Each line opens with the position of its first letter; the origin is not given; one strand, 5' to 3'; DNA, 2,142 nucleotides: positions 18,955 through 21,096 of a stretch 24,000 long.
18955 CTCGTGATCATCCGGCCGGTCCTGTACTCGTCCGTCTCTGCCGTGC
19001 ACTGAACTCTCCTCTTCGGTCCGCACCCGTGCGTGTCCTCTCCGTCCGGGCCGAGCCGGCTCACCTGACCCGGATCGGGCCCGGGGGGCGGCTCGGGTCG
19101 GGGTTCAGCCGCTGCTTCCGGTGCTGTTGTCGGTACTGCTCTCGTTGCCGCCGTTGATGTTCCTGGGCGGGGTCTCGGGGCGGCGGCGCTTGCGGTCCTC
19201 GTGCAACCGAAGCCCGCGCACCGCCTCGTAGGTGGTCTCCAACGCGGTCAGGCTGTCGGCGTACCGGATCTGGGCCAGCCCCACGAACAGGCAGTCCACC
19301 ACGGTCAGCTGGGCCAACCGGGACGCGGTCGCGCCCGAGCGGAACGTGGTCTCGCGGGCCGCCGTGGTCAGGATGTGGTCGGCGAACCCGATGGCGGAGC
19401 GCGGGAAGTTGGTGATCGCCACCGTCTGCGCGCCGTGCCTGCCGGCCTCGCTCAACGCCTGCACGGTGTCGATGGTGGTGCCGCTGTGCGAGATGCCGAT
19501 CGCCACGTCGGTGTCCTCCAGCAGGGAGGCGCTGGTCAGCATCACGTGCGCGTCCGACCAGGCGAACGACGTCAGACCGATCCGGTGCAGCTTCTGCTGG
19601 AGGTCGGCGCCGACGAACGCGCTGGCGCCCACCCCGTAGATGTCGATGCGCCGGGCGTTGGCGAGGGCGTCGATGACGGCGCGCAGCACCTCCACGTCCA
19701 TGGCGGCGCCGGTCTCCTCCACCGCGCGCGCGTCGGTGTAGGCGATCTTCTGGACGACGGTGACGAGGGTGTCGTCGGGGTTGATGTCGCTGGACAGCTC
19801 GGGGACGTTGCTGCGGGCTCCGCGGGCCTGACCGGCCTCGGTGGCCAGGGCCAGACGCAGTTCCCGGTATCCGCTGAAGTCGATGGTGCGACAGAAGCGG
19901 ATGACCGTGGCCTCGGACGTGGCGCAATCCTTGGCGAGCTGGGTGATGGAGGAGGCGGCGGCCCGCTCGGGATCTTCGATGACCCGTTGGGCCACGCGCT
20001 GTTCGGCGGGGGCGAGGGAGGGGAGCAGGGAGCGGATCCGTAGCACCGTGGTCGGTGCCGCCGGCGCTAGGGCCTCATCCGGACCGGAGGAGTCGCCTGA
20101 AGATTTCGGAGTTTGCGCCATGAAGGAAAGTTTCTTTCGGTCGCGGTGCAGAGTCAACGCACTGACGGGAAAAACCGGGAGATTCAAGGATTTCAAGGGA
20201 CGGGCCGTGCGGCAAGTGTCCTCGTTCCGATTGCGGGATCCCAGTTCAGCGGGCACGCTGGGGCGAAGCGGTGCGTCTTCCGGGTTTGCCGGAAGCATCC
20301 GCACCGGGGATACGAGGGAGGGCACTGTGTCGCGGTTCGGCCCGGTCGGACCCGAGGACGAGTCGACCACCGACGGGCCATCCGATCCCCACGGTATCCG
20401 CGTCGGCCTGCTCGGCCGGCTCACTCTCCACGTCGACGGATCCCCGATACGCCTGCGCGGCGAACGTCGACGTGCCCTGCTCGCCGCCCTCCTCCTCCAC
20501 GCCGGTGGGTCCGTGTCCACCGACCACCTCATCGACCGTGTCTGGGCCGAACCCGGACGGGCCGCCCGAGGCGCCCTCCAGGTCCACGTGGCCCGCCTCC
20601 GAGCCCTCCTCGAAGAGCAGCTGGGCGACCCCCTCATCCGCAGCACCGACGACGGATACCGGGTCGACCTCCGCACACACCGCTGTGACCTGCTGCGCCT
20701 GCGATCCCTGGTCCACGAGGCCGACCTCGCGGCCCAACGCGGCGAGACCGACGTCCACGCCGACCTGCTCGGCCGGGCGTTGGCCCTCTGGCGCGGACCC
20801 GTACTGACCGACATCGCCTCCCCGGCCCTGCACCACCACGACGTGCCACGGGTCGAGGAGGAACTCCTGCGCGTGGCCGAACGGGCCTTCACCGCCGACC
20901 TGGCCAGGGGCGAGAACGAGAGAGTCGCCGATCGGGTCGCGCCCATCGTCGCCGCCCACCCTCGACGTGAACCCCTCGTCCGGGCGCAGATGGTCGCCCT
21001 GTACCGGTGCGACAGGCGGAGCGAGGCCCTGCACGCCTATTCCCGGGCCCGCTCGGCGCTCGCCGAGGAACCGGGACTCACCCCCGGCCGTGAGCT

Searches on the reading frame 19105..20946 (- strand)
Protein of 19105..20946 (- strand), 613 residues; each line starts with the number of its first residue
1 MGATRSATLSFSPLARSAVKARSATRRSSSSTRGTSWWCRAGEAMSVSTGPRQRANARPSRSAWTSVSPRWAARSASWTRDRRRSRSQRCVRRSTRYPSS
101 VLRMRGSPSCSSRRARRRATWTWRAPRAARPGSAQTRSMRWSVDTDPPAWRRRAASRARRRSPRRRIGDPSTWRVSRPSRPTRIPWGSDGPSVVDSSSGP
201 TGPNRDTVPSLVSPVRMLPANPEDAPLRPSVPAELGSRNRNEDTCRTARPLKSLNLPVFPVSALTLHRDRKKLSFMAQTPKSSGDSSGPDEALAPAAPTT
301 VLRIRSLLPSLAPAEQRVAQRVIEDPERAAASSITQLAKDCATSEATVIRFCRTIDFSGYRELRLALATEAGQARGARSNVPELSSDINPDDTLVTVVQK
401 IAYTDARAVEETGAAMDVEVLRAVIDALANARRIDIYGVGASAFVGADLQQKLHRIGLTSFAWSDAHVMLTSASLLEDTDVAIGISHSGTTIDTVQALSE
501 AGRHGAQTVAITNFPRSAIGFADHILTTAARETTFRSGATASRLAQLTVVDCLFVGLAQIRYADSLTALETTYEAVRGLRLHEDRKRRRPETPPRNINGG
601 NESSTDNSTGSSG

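Call 44: search_protein_families(library=pfam, proteins=[window:19105-20946:-], max_evalue=0.00001)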
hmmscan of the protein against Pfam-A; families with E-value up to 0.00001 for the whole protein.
window:19105-20946:- (613 aa): 2 families
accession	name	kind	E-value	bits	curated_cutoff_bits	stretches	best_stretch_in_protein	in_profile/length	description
PF01380.27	SIS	-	2.9e-23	82.5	25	1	428-555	2-130/131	SIS domain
PF01418.23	HTH_6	-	6.2e-19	68.2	28.3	1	303-371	6-74/77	Helix-turn-helix domain, rpiR family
